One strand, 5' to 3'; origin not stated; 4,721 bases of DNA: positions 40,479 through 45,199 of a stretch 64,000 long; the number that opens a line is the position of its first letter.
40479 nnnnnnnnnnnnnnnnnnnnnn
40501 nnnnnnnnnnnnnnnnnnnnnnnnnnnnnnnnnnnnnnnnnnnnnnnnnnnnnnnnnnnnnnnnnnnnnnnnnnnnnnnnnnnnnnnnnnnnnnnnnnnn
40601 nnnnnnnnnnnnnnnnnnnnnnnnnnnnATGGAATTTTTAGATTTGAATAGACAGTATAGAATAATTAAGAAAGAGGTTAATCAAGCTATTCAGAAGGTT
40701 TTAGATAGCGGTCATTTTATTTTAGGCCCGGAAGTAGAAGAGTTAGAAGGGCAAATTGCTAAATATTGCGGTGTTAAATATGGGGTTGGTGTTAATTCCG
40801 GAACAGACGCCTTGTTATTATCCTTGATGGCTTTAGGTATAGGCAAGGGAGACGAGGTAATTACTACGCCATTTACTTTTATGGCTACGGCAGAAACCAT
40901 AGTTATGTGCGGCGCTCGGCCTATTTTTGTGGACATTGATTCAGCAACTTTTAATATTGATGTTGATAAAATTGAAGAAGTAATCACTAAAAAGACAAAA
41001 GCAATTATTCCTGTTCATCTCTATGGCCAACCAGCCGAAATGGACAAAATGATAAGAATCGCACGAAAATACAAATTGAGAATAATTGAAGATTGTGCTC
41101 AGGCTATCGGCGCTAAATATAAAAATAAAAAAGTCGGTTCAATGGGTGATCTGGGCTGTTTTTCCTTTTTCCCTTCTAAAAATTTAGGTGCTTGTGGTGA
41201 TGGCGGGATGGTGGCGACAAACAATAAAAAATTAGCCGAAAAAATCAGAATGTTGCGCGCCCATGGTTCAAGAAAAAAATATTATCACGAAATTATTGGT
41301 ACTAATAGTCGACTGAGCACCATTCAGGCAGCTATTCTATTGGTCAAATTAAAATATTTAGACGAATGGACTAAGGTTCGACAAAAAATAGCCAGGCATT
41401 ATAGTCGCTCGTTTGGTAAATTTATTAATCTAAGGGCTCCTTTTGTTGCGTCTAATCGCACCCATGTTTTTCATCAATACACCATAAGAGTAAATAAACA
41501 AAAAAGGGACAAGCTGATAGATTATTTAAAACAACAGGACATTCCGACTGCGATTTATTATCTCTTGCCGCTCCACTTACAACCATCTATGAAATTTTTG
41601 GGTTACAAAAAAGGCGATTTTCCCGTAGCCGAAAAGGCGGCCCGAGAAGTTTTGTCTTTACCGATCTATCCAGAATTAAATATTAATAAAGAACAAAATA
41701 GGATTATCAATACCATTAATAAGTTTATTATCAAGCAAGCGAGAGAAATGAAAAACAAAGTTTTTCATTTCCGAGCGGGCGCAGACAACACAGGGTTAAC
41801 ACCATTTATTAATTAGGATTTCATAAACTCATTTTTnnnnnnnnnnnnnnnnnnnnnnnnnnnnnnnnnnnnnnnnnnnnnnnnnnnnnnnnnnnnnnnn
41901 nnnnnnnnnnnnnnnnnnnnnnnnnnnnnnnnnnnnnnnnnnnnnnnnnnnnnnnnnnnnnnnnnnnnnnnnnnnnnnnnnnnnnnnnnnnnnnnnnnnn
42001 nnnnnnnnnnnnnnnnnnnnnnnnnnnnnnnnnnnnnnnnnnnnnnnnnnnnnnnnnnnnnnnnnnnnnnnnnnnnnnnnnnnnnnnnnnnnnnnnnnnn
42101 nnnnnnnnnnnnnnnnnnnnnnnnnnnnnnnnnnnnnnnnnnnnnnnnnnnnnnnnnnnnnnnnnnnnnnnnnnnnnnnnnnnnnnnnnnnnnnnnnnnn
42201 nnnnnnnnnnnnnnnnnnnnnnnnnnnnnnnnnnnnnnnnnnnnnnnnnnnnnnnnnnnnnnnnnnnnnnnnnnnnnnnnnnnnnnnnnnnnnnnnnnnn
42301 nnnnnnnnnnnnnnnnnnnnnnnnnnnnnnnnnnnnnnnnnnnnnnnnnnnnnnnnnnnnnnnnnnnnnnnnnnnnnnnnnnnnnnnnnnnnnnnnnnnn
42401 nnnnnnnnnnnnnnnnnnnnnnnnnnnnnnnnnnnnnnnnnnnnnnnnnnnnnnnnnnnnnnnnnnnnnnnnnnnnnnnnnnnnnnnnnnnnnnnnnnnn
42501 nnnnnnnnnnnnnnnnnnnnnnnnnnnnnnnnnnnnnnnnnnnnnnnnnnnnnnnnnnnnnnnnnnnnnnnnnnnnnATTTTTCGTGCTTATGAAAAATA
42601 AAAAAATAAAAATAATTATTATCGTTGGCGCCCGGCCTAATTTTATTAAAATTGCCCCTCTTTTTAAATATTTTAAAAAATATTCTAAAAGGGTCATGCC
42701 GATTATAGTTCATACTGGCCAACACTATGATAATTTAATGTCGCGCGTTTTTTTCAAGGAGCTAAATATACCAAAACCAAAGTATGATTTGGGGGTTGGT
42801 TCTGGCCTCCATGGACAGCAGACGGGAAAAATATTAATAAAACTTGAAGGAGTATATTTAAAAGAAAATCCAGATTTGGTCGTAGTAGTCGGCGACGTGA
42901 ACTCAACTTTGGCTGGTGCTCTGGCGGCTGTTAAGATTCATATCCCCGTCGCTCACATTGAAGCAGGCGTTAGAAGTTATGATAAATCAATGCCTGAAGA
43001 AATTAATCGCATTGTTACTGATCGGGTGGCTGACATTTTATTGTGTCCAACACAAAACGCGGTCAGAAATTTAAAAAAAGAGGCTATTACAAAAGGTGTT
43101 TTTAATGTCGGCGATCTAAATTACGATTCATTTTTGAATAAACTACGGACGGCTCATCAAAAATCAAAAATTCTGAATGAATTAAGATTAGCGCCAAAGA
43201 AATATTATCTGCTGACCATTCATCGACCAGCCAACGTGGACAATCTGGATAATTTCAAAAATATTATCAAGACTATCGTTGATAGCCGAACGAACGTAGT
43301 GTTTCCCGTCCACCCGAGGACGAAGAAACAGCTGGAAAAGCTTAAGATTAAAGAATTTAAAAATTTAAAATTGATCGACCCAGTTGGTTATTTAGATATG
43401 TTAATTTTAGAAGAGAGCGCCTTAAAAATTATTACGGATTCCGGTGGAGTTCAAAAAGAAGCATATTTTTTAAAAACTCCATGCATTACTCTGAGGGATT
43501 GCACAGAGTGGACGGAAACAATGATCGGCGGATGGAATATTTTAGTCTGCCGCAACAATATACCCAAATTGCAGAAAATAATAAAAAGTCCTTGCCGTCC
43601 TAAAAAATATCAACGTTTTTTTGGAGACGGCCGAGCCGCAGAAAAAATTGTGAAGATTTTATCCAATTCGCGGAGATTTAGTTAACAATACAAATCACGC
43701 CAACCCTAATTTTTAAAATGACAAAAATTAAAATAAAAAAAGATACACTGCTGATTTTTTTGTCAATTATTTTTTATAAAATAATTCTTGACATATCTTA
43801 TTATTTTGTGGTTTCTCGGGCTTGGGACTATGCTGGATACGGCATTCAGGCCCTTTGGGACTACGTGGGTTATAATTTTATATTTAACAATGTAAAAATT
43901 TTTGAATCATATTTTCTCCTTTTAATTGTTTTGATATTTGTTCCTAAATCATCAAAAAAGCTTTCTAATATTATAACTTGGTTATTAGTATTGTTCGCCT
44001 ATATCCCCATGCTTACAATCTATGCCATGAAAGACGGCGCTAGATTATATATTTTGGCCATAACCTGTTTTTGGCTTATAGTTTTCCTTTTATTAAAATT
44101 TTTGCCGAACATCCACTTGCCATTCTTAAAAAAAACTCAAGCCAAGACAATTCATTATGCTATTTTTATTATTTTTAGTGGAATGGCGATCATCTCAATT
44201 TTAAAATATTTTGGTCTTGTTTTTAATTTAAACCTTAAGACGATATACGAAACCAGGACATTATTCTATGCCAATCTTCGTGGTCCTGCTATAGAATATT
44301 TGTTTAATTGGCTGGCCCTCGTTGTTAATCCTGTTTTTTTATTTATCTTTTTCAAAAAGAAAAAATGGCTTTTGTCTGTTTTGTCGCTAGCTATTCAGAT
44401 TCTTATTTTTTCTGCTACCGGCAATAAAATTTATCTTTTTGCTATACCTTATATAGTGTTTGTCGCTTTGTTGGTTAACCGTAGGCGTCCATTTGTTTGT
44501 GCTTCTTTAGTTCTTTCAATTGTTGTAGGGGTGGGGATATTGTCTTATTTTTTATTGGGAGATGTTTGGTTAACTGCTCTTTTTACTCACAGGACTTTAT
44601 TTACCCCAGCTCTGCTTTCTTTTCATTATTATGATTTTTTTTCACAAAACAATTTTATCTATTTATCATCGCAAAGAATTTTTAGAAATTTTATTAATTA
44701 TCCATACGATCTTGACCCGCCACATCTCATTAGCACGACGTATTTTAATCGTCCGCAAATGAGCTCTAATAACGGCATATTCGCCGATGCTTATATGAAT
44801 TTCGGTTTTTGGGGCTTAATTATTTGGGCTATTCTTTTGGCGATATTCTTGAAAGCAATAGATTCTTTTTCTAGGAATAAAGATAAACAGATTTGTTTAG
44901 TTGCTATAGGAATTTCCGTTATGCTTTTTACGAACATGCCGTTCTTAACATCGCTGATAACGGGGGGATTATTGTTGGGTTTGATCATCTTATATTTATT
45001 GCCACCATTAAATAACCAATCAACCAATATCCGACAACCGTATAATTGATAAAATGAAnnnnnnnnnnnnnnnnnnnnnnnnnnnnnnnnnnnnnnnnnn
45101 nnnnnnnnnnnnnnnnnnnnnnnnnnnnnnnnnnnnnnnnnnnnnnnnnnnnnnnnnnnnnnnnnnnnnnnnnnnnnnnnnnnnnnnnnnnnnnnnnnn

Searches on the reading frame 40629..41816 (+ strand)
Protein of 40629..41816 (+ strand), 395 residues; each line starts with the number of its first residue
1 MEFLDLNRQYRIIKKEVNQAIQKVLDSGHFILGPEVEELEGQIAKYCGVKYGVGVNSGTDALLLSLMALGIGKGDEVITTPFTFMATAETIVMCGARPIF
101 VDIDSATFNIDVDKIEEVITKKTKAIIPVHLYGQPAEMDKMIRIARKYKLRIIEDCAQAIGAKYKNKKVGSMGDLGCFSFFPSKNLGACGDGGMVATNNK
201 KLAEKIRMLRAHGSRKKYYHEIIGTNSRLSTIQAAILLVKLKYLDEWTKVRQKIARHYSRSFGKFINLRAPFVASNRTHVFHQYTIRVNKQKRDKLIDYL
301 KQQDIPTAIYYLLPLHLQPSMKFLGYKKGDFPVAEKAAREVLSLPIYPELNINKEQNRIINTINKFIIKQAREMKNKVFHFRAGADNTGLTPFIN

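Call 5: search_protein_families(library=pfam, proteins=[window:40629-41816:+], max_evalue=0.01)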
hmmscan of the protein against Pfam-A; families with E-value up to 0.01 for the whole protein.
window:40629-41816:+ (395 aa): 5 families
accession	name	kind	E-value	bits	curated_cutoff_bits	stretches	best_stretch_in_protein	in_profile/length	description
PF01041.23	DegT_DnrJ_EryC1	-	7.4e-133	443.7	19.8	1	13-363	3-359/360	DegT/DnrJ/EryC1/StrS aminotransferase family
PF00155.27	Aminotran_1_2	-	1.1e-10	41.7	19.7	1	17-286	22-310/361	Aminotransferase class I and II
PF01212.27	Beta_elim_lyase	-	1.2e-08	35.1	27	1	34-215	32-229/288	Beta-eliminating lyase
PF01053.26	Cys_Met_Meta_PP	-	2.2e-05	23.7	27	1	34-207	52-223/381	Cys/Met metabolism PLP-dependent enzyme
PF00266.25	Aminotran_5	-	7.4e-05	22.3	21.5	1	38-213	47-228/371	Aminotransferase class-V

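Call 10: search_protein_families(library=ncbifam, proteins=[window:40629-41816:+], max_evalue=0.00001)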
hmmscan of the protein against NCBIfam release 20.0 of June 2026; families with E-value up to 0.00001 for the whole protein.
window:40629-41816:+ (395 aa): 17 families
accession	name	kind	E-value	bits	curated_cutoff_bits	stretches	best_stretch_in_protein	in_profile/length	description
TIGR03588.1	PseC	equivalog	7.2e-90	301.6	423.5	1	12-365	8-378/380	UDP-4-amino-4,6-dideoxy-N-acetyl-beta-L-altrosamine transaminase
NF008687.0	PRK11706.1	equivalog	4e-76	256.2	375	1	20-367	16-374/375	dTDP-4-amino-4,6-dideoxygalactose transaminase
NF008658.2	PRK11658.1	equivalog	5.3e-75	252.4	631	1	2-367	3-377/379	UDP-4-amino-4-deoxy-L-arabinose aminotransferase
TIGR04181.1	NHT_00031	hypoth_equivalog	8.9e-72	241.9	420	1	14-345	9-357/359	LegC family aminotransferase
TIGR02379.1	ECA_wecE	subfamily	5.7e-65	219.5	434.85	1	44-366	41-374/376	dTDP-4-amino-4,6-dideoxy-D-glucose transaminase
NF011936.0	PRK15407.1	equivalog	2.1e-55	188.2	423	2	14-213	46-251/440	lipopolysaccharide biosynthesis protein RfbH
TIGR04427.1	PLP_DesI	equivalog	1.2e-54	185.9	650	1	19-372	36-387/390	dTDP-4-dehydro-6-deoxyglucose aminotransferase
NF005817.0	PRK07683.1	equivalog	2e-08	33.4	575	1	71-127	110-166/387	aminotransferase A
NF005816.0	PRK07682.1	equivalog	4.3e-08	32.2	620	1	59-156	100-203/390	aminotransferase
NF004975.0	PRK06348.1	equivalog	1.2e-07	31.1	549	1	59-155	99-201/384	pyridoxal phosphate-dependent aminotransferase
NF041364.1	GntC_guanitoxin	equivalog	2.6e-07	29.9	415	1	55-155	65-173/356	guanitoxin biosynthesis PLP-dependent (S)-gamma-hydroxy-L-arginine cyclodehydratase GntC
NF004770.0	PRK06108.1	subfamily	2.8e-07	29.7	422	1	54-127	101-175/396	pyridoxal phosphate-dependent aminotransferase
NF004621.0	PRK05957.1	equivalog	5e-07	28.8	498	1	68-129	107-167/389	pyridoxal phosphate-dependent aminotransferase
NF006569.0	PRK09082.1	subfamily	6.2e-07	28.8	420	1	52-127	93-168/386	methionine aminotransferase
NF041091.1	asp_aminotase_Arch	equivalog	8.3e-07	28.2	550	1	54-127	92-165/376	aspartate aminotransferase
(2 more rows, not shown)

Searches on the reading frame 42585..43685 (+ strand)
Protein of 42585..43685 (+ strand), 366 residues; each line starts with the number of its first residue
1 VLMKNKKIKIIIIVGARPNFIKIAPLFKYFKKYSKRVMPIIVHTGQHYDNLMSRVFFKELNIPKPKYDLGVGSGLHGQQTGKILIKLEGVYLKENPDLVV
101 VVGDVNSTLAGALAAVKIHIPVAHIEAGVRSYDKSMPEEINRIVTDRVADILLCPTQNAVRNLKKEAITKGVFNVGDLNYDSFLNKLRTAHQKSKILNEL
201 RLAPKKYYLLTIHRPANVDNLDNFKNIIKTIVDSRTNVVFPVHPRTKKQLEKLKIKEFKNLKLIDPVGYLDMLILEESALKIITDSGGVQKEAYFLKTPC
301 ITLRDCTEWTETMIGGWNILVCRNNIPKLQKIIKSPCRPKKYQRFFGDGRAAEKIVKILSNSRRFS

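Call 5: search_protein_families(library=pfam, proteins=[window:42585-43685:+], max_evalue=0.01)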
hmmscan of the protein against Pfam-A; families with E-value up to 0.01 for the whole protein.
window:42585-43685:+ (366 aa): 1 family
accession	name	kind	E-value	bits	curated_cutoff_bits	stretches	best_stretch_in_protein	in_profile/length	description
PF02350.25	Epimerase_2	-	1.1e-101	340.6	30.6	1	35-359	7-346/347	UDP-N-acetylglucosamine 2-epimerase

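Call 10: search_protein_families(library=ncbifam, proteins=[window:42585-43685:+], max_evalue=0.00001)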
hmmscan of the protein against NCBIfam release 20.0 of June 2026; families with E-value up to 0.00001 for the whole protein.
window:42585-43685:+ (366 aa): 2 families
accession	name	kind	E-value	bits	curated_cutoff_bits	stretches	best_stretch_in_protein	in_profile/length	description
TIGR00236.1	wecB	equivalog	2.4e-94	316.5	210.15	1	8-362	1-365/366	non-hydrolyzing UDP-N-acetylglucosamine 2-epimerase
TIGR03568.1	NeuC_NnaA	equivalog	1.8e-21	76.4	235.9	1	9-359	2-365/365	UDP-N-acetylglucosamine 2-epimerase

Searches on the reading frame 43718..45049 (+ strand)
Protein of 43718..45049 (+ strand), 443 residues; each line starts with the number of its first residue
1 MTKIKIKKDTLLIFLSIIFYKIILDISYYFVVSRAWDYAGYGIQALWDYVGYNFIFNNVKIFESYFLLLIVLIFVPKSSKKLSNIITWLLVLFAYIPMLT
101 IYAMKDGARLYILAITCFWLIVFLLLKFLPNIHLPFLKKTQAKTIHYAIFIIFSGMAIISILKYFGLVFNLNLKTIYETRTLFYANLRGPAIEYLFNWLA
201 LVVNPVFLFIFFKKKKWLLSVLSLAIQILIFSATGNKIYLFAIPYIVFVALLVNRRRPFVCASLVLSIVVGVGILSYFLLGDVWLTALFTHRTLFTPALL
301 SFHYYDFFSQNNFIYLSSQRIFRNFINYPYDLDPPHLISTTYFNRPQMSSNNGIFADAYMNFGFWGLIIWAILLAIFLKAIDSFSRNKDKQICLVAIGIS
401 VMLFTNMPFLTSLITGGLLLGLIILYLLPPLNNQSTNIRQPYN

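Call 5: search_protein_families(library=pfam, proteins=[window:43718-45049:+], max_evalue=0.01)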
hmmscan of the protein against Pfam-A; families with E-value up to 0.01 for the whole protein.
window:43718-45049:+ (443 aa): 0 families

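Call 10: search_protein_families(library=ncbifam, proteins=[window:43718-45049:+], max_evalue=0.00001)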
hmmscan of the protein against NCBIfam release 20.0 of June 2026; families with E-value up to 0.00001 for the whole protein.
window:43718-45049:+ (443 aa): 1 family
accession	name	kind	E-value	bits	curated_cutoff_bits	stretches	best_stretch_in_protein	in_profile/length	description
TIGR04370.1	glyco_rpt_poly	subfamily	1.5e-09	37.3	40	1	85-424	16-394/396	oligosaccharide repeat unit polymerase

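Call 84: search_protein_families(library=pfam, proteins=[window:43718-45049:+], max_evalue=0.01)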
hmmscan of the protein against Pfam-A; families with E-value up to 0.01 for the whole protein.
window:43718-45049:+ (443 aa): 0 families
